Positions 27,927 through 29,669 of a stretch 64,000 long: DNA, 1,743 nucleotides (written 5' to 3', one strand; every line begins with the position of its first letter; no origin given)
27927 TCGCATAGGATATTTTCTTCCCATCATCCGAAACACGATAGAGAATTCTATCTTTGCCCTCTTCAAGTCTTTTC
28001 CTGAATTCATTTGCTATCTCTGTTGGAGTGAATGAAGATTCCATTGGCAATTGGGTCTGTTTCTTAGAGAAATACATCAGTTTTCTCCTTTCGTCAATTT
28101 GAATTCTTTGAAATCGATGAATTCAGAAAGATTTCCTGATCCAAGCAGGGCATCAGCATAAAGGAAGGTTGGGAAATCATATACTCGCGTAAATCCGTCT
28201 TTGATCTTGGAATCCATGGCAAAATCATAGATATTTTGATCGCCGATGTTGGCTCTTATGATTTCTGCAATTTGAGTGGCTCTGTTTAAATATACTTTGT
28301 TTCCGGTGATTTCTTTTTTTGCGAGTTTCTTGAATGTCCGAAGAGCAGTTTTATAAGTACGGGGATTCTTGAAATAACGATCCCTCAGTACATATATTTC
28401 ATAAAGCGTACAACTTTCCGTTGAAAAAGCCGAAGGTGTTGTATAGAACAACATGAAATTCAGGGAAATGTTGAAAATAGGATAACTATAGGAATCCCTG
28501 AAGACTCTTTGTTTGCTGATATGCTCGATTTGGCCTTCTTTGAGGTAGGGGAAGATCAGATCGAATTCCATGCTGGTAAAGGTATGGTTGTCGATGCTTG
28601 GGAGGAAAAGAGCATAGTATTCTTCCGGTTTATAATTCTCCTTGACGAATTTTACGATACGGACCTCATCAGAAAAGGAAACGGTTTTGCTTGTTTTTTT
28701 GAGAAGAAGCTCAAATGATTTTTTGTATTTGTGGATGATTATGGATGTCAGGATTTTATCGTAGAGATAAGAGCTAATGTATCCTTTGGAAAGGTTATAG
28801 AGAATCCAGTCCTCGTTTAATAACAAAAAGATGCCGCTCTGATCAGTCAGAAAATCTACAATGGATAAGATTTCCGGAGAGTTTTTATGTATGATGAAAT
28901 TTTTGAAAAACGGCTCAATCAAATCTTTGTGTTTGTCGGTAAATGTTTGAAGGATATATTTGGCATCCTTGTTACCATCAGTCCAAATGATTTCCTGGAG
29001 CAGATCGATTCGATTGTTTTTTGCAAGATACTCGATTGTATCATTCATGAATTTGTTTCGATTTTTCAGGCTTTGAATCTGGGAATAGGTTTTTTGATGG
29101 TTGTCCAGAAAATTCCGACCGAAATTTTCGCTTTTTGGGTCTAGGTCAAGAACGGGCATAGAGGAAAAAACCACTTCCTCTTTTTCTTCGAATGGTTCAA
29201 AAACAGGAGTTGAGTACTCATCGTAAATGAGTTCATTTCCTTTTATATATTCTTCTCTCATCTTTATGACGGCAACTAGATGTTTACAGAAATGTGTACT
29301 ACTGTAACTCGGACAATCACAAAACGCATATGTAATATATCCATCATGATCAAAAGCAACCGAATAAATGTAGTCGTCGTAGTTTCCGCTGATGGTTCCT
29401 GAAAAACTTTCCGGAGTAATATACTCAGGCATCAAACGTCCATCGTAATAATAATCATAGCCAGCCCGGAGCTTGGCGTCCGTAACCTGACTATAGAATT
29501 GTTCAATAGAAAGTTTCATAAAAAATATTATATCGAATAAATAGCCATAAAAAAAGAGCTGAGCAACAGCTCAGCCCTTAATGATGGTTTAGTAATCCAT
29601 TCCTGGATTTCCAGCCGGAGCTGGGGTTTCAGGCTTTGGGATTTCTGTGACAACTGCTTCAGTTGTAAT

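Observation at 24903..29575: Translationally coupled SWIM zinc-finger protein plus SNF2 helicase operon (YwqB/YwqA-like): an uncharacterised DNA-targeting module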

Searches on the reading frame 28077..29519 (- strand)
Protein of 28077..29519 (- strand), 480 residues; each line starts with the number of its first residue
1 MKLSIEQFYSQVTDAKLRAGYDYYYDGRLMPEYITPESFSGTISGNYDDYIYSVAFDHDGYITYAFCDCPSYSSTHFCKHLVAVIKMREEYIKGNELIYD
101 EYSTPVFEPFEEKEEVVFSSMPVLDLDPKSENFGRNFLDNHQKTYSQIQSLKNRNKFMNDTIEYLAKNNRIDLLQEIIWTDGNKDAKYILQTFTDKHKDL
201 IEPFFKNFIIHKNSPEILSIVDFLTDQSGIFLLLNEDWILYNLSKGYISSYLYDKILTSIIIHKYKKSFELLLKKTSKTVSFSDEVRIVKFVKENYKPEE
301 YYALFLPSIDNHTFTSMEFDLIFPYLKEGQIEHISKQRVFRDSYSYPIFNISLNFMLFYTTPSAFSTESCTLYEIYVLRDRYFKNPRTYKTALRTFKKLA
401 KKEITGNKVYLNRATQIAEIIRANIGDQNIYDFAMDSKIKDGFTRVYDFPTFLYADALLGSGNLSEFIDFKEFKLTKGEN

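Call 3: search_protein_families(library=pfam, proteins=[window:28077-29519:-], max_evalue=0.01)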
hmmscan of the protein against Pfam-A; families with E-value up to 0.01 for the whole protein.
window:28077-29519:- (480 aa): 1 family
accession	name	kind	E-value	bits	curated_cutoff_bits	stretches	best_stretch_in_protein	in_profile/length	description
PF04434.22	SWIM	-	0.0046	16.9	19.6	1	65-87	13-36/38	SWIM zinc finger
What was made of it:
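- Checked: The Pfam SWIM hit is below the gathering threshold (16.9 vs 19.6 bits, call 3).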

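Call 4: search_protein_families(library=ncbifam, proteins=[window:28077-29519:-], max_evalue=0.01)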
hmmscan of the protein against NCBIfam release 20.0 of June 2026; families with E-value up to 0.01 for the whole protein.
window:28077-29519:- (480 aa): 0 families

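Call 5: search_protein_families(library=padloc, proteins=[window:28077-29519:-], max_evalue=0.01)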
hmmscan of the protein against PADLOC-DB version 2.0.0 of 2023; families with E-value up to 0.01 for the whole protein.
window:28077-29519:- (480 aa): 1 family
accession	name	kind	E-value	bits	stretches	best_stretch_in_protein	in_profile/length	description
PDLC05053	PDC-S62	-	0.00018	18.2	1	4-85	10-87/566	-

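Call 10: find_homologous_proteins(query=window:28077-29519:-, max_evalue=0.001)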
Query window:28077-29519:- (480 aa): 3 proteins with E <= 0.001 among 7391 candidates.
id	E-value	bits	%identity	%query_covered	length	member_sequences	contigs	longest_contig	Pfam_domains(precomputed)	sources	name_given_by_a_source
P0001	0.0e+0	1078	100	100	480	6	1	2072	-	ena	-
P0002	4.6e-202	690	65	100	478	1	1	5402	PF04434.23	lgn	-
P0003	3.3e-76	275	36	98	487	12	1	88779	PF04434.23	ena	-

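Call 14: find_encoding_contigs(protein=P0003, flank=10000, max_places=4)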
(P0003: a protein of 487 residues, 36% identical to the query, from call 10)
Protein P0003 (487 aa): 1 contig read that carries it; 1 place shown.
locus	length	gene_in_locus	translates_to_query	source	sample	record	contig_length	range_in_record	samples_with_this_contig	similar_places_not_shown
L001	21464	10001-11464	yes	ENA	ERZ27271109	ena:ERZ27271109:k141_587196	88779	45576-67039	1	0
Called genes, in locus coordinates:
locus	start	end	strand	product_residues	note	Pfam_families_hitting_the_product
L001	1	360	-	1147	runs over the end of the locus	PF17757:UvrB_inter, PF02559:CarD_TRCF_RID, PF00270:DEAD, PF04851:ResIII, PF00271:Helicase_C, PF22590:Cas3-like_C_2 (weak), PF03461:TRCF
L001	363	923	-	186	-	PF01195:Pept_tRNA_hydro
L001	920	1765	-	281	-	-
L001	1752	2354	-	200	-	PF01725:Ham1p_like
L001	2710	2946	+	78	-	-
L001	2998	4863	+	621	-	-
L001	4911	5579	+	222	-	PF04011:LemA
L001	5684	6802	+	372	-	PF00266:Aminotran_5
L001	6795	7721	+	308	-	PF01171:ATP_bind_3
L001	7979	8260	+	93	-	PF00166:Cpn10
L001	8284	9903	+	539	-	PF00118:Cpn60_TCP1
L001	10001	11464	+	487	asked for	PF04434:SWIM (weak)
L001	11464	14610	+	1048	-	PF08455:SNF2_assoc, PF00270:DEAD (faint), PF00176:SNF2-rel_dom, PF04851:ResIII, PF00271:Helicase_C, PF16203:ERCC3_RAD25_C (weak)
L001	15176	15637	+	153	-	-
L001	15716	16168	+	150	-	PF00383:dCMP_cyt_deam_1, PF14437:MafB19-deam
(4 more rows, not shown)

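Call 21: search_solved_structures(query=A1, max_evalue=1)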
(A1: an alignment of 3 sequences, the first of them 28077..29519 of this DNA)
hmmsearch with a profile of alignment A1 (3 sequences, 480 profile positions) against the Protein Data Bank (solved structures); distinct sequences matched with E-value up to 1: 1.
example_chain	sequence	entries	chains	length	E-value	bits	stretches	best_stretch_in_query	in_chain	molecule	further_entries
8s7v_J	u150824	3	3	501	0.027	16.9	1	258-322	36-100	UPF0288 protein MmarC6_0796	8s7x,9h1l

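Call 22: search_protein_representatives(alignment_id=A1)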
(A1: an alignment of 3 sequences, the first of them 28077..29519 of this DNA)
Query: 3 sequences, 480 profile positions. Proteins with E-value up to 0.001 (for the whole library): 189; up to 1e-10: 10; up to 1e-30: 4. The best 150 are listed.
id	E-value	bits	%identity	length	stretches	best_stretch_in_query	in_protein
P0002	4.5e-265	896.8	-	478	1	1-480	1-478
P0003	1.0e-245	832.9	-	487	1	1-480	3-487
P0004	5.9e-42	160.9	-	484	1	4-463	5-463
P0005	1.2e-38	150.0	-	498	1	1-454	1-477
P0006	1.1e-30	123.8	-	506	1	1-473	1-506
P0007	4.3e-20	88.8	-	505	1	1-473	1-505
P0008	5.1e-13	65.5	-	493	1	1-417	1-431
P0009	2.1e-12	63.5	-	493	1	5-335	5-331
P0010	4.9e-12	62.3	-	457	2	162-426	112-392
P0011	6.2e-12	61.9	-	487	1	19-332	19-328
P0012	3.2e-09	53.0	-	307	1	1-89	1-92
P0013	9.6e-09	51.4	-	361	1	16-151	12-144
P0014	2.8e-08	49.9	-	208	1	1-90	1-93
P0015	4.6e-08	49.2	-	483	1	11-388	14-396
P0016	6.5e-08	48.7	-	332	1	5-103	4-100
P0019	1.5e-07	47.5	-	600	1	4-96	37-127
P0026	8.0e-07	45.1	-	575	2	5-88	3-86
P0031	1.1e-06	44.6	-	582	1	19-91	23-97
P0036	1.8e-06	43.9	-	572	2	1-86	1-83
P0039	2.8e-06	43.3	-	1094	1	38-167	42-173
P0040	3.1e-06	43.1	-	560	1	3-94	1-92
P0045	4.8e-06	42.5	-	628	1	5-87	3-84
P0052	8.2e-06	41.8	-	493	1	13-218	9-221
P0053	8.7e-06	41.7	-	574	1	3-86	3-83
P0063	1.6e-05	40.8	-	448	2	17-95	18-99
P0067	1.9e-05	40.6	-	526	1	16-87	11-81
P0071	2.1e-05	40.4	-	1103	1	16-93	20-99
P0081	3.8e-05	39.6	-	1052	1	4-91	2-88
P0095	6.8e-05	38.7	-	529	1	1-85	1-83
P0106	1.0e-04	38.1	-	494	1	5-90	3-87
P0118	1.7e-04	37.4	-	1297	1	12-110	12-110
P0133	2.7e-04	36.8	-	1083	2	18-116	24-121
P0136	2.9e-04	36.6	-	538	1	5-92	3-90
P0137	3.0e-04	36.6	-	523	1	3-100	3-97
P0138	3.1e-04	36.6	-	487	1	15-88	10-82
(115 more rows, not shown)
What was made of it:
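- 28077..29519 (-): SWIM-partner gene (480 aa). Full-length homologues are rare: about 15 clusters among 1.8 billion representatives (call 22).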

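Call 23: search_protein_families(library=pfam, proteins=[P0004, P0006, P0008, P0026, P0036, P0039, P0071, P0081, P0118, P0133], max_evalue=0.001)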
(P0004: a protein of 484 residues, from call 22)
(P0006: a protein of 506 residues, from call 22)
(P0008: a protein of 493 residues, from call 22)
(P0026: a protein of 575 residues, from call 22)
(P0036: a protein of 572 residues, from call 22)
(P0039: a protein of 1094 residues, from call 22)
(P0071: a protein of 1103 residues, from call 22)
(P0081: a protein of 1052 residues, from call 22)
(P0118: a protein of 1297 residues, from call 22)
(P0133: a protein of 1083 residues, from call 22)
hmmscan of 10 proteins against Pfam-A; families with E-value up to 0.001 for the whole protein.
P0004 (484 aa): 0 families

P0006 (506 aa): 0 families

P0008 (493 aa): 1 family
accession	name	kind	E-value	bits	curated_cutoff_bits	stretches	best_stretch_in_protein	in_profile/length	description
PF04434.22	SWIM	-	4.5e-07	29.7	19.6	1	56-87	5-36/38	SWIM zinc finger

P0026 (575 aa): 0 families

P0036 (572 aa): 1 family
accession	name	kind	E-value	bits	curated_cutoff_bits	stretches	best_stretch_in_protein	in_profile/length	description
PF04434.22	SWIM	-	2.6e-05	24.1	19.6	1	53-85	2-37/38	SWIM zinc finger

P0039 (1094 aa): 5 families
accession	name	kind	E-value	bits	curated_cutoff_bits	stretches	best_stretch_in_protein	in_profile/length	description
PF08455.15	SNF2_assoc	-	4.1e-103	345.6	27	1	232-612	1-373/373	Bacterial SNF2 helicase associated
PF00176.29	SNF2-rel_dom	-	3.8e-68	230.2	24.9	1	622-916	1-290/290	SNF2-related domain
PF00271.37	Helicase_C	-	5.2e-27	94.7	23.5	1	932-1038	7-110/110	Helicase conserved C-terminal domain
PF04434.22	SWIM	-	2.8e-08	33.6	19.6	1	54-92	1-36/38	SWIM zinc finger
PF04851.21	ResIII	-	5.4e-07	30.1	22.5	1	619-788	4-162/164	Type III restriction enzyme, res subunit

P0071 (1103 aa): 5 families
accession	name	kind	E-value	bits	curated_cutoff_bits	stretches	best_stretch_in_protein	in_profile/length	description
PF08455.15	SNF2_assoc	-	4.9e-85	286.1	27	1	264-644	1-373/373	Bacterial SNF2 helicase associated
PF00176.29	SNF2-rel_dom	-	3.7e-62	210.5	24.9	1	654-925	1-290/290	SNF2-related domain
PF00271.37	Helicase_C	-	2.4e-25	89.4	23.5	1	936-1047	2-110/110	Helicase conserved C-terminal domain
PF04434.22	SWIM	-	1.3e-08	34.6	19.6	1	59-93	3-36/38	SWIM zinc finger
PF00270.35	DEAD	-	2.4e-06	27.8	26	1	677-809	22-161/167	DEAD/DEAH box helicase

P0081 (1052 aa): 5 families
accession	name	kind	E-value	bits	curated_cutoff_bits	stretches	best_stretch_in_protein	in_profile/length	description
PF00176.29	SNF2-rel_dom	-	1e-68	232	24.9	1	599-876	1-290/290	SNF2-related domain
PF08455.15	SNF2_assoc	-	1.3e-68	232.1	27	1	226-579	3-365/373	Bacterial SNF2 helicase associated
PF00271.37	Helicase_C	-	1.1e-25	90.5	23.5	1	887-998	2-110/110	Helicase conserved C-terminal domain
PF04851.21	ResIII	-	2e-13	51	22.5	1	596-751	4-163/164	Type III restriction enzyme, res subunit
PF16203.11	ERCC3_RAD25_C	-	0.00015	21.6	27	1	886-998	44-149/248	ERCC3/RAD25/XPB C-terminal helicase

P0118 (1297 aa): 7 families
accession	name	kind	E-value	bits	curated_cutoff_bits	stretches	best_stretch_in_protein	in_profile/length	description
PF08455.15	SNF2_assoc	-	2.4e-80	270.7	27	1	454-829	3-373/373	Bacterial SNF2 helicase associated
PF00176.29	SNF2-rel_dom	-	1.1e-70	238.5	24.9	1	839-1119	1-290/290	SNF2-related domain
PF00271.37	Helicase_C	-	9.8e-25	87.4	23.5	1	1130-1241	2-110/110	Helicase conserved C-terminal domain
PF04851.21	ResIII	-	1e-08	35.7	22.5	1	836-992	4-163/164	Type III restriction enzyme, res subunit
PF16203.11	ERCC3_RAD25_C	-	1.6e-05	24.8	27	1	1129-1258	44-174/248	ERCC3/RAD25/XPB C-terminal helicase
PF04434.22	SWIM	-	2.4e-05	24.2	19.6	1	52-85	1-34/38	SWIM zinc finger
PF00270.35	DEAD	-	0.00015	21.9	26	1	862-992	22-161/167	DEAD/DEAH box helicase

P0133 (1083 aa): 5 families
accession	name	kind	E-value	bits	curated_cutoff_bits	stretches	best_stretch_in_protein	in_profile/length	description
PF08455.15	SNF2_assoc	-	7.3e-93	311.9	27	1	251-624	1-373/373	Bacterial SNF2 helicase associated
PF00176.29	SNF2-rel_dom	-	8.8e-67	225.7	24.9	1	634-904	1-289/290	SNF2-related domain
PF00271.37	Helicase_C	-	1.8e-27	96.2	23.5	1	916-1027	2-110/110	Helicase conserved C-terminal domain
PF04851.21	ResIII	-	2.6e-10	40.9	22.5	1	631-789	4-163/164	Type III restriction enzyme, res subunit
PF00270.35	DEAD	-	2.4e-08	34.3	26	1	657-793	22-164/167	DEAD/DEAH box helicase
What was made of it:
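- Fused SWIM + SNF2_assoc + SNF2 proteins were confirmed by Pfam (call 23).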

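Call 39: find_encoding_contigs(protein=P0004, flank=8000, max_places=3)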
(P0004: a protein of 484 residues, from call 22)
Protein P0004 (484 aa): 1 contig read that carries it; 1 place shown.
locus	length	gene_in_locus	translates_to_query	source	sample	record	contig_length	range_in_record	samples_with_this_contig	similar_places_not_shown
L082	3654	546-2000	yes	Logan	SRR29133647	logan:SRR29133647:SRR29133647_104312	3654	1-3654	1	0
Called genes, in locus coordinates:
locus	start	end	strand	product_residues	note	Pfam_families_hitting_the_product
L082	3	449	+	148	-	?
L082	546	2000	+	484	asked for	-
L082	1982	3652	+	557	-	?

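Call 40: find_encoding_contigs(protein=P0008, flank=8000, max_places=3)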
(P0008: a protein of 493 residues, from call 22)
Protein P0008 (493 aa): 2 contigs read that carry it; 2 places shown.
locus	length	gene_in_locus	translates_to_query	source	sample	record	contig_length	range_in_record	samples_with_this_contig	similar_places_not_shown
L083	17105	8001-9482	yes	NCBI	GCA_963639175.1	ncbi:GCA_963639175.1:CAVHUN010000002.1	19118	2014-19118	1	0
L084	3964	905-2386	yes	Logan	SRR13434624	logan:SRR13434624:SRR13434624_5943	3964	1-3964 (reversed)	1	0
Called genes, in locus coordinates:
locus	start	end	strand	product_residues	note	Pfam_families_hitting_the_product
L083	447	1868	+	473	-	PF01637:ATPase_2, PF13173:AAA_14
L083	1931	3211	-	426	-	-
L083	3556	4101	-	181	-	PF01885:PTS_2-RNA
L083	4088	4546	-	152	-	-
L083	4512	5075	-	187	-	-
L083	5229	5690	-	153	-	-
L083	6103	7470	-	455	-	PF02127:Peptidase_M18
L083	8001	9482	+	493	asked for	PF04434:SWIM (weak)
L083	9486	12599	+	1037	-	PF08455:SNF2_assoc, PF04851:ResIII, PF00176:SNF2-rel_dom, PF00271:Helicase_C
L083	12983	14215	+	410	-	PF13173:AAA_14, PF13635:DUF4143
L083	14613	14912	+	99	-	PF04221:RelB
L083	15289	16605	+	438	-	PF13173:AAA_14, PF13635:DUF4143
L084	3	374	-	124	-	?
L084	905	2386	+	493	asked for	PF04434:SWIM (weak)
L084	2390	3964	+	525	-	?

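Call 41: find_encoding_contigs(protein=P0015, flank=8000, max_places=3)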
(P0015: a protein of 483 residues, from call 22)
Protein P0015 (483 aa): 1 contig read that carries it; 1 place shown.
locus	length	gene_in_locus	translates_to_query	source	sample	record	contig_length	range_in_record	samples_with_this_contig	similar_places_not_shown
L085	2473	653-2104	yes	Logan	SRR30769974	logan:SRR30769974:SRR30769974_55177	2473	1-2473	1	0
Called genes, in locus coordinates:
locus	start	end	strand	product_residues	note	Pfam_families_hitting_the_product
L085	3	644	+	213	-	?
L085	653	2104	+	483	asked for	-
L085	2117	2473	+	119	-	?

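Call 45: predict_structure(alignment_id=A3)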
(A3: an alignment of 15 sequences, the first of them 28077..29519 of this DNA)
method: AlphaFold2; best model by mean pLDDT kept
length: 480 residues; sequences in the alignment: 15
mean_pLDDT: 86.6   pTM: 0.66
mean pLDDT of the five models: 86.6, 85.8, 85.2, 85.1, 84.9
residues with pLDDT >= 90: 247; 70-90: 193; 50-70: 22; < 50: 18
segments of 3 or more residues with pLDDT < 50: 112-120, 341-347
pLDDT, mean of each block of 10 residues (from residue 1): 90 93 94 93 89 93 93 86 95 86 76 48 72 86 80 82 89 89 78 91 92 86 86 91 83 89 94 79 91 96 92 89 94 82 48 89 89 93 87 96 90 94 94 95 90 93 87 61
secondary structure, 60 per line:
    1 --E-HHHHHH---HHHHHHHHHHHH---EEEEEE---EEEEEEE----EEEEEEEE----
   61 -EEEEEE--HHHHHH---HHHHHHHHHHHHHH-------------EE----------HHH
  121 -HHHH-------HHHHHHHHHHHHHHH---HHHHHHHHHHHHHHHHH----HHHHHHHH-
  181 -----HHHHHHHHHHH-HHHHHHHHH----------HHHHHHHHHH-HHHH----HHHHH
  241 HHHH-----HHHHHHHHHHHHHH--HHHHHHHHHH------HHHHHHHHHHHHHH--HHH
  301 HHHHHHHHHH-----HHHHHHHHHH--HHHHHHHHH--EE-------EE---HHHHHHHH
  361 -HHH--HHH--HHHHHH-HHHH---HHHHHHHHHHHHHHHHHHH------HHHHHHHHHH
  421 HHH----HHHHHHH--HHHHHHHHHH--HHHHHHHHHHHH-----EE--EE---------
elements in order: H5-10 H14-25 E29-34 E38-44 E49-56 E62-67 H70-75 H79-92 H122-125 H133-147 H151-167 H172-179 H186-196 H198-206 H217-226 H228-231 H236-244 H250-263 H266-275 H282-295 H298-310 H316-325 H328-336 H353-360 H372-377 H379-382 H386-404 H411-423 H428-434 H437-446 H449-460
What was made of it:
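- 28077..29519 (-): AF2 model mean pLDDT 86.6 (call 45).
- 28140..29156 (-): All-alpha solenoid domain of the partner (residues about 122-460). AF2 secondary structure (call 45).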

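Call 58: search_protein_families(library=pfam, alignment_id=A6, max_evalue=0.00001)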
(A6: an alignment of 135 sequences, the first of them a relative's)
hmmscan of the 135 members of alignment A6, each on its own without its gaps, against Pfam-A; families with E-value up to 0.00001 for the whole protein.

A. member 1, L001:15026-15637:+ (203 aa): 0 families

B. families by the number of members that match (of 135 scanned): 179 families (the first 25 are shown)
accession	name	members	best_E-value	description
PF00132.30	Hexapep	3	2.9e-26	Bacterial transferase hexapeptide (six repeats)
PF01880.24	Desulfoferrodox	3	9.9e-17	Desulfoferrodoxin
PF08282.18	Hydrolase_3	2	4.1e-60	haloacid dehalogenase-like hydrolase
PF12146.15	Hydrolase_4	2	3.5e-47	Serine aminopeptidase, S33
PF10710.14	DUF2512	2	6.7e-41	Protein of unknown function (DUF2512)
PF02518.31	HATPase_c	2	5.9e-30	Histidine kinase-, DNA gyrase B-, and HSP90-like ATPase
PF00512.31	HisKA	2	6.6e-20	His Kinase A (phospho-acceptor) domain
PF00561.26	Abhydrolase_1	2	8.2e-19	alpha/beta hydrolase fold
PF13635.12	DUF4143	2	1.3e-18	Domain of unknown function (DUF4143)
PF00126.33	HTH_1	2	6.5e-18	Bacterial regulatory helix-turn-helix protein, lysR family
PF04055.27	Radical_SAM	2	7.4e-18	Radical SAM superfamily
PF03466.25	LysR_substrate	2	5.7e-17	LysR substrate binding domain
PF00293.34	NUDIX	2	3e-16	NUDIX domain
PF25084.1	LbH_EIF2B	2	4.4e-12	EIF2B subunit epsilon LbH domain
PF12697.13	Abhydrolase_6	2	8.6e-12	Alpha/beta hydrolase family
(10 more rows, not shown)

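Call 59: search_protein_families(library=padloc, alignment_id=A6, max_evalue=1e-10)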
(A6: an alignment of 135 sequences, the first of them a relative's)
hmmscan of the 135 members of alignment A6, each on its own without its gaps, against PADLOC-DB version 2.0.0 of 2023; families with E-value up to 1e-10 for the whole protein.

A. member 1, L001:15026-15637:+ (203 aa): 0 families

B. families by the number of members that match (of 135 scanned): 31 families (the first 25 are shown)
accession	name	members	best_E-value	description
PDLC04787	PDC-S01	2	9.3e-149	-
PDLC00449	JetA1|JetA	1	1.3e-51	DUF5716 domain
PDLC03767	RT_UG29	1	1.7e-48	DRT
PDLC04789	PDC-S01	1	2.3e-34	-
PDLC03800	RTasDnaG-like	1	6.8e-34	DRT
PDLC00442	JetA1|JetA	1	1.6e-30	DUF5716 domain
PDLC04135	mad3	1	3e-30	mads_3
PDLC04134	mad2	1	1.9e-23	mads_2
PDLC04791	PDC-S01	1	2.4e-23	-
PDLC03802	RTasHel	1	7.1e-21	DRT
PDLC00451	JetA1|JetA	1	1.9e-18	DUF5716 domain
PDLC04790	PDC-S01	1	2.1e-18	-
PDLC00132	GajB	1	7.2e-18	UrvD helicase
PDLC02903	pVip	1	4.3e-16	Viperins not associated with kinases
PDLC00458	JetA1|JetA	1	1.4e-15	DUF5716 domain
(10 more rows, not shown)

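Call 69: list_cluster_members(proteins=[P0026, P0036, P0040, P0053, P0157, P0160, P0163, P0008, P0019, P0012])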
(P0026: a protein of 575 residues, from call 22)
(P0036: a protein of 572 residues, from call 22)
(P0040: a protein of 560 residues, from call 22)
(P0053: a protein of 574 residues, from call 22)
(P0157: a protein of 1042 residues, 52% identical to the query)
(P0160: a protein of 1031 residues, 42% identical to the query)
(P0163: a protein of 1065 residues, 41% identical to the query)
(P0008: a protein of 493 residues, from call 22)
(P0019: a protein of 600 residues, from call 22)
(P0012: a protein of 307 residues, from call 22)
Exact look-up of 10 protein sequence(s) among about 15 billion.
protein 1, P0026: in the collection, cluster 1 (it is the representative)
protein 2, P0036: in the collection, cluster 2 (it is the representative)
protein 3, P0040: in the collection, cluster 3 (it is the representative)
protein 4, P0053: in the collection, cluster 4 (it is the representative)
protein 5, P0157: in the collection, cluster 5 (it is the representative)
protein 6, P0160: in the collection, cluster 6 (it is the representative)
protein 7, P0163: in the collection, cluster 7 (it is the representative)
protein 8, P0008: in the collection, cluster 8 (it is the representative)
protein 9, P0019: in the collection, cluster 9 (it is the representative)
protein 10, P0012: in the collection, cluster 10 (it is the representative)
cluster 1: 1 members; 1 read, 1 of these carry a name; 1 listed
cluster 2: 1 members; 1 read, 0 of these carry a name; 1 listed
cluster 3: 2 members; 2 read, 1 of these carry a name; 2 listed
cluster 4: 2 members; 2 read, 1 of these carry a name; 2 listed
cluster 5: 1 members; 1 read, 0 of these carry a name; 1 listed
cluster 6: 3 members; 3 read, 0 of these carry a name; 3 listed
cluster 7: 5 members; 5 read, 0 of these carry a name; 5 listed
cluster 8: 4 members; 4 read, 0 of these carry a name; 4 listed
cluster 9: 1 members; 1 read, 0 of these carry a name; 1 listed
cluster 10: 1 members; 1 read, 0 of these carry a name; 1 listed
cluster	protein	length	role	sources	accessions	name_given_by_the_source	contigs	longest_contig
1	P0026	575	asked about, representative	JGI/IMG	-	hypothetical protein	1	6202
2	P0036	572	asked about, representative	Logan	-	-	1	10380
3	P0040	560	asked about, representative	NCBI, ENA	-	-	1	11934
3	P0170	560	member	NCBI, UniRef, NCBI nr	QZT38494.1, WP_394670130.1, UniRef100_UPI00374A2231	SWIM zinc finger family protein [Halosquirtibacter xylanolyticus] | SWIM zinc finger family protein n=1 Tax=Halosquirtibacter xylanolyticus TaxID=3374599 ... | SWIM zinc finger family protein [Prolixibacteraceae bacterium]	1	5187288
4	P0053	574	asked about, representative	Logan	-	-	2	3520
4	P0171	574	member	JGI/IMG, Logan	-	hypothetical protein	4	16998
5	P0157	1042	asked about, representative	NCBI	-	-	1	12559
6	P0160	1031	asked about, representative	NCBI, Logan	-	-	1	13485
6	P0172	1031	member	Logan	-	-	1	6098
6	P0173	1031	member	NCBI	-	-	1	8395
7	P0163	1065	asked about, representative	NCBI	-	-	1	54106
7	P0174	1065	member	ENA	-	-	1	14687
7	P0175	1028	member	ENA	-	-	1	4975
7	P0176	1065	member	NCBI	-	-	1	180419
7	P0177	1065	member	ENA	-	-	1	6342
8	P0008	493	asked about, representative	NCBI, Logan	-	-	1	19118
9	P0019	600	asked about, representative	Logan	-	-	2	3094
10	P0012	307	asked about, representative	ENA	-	-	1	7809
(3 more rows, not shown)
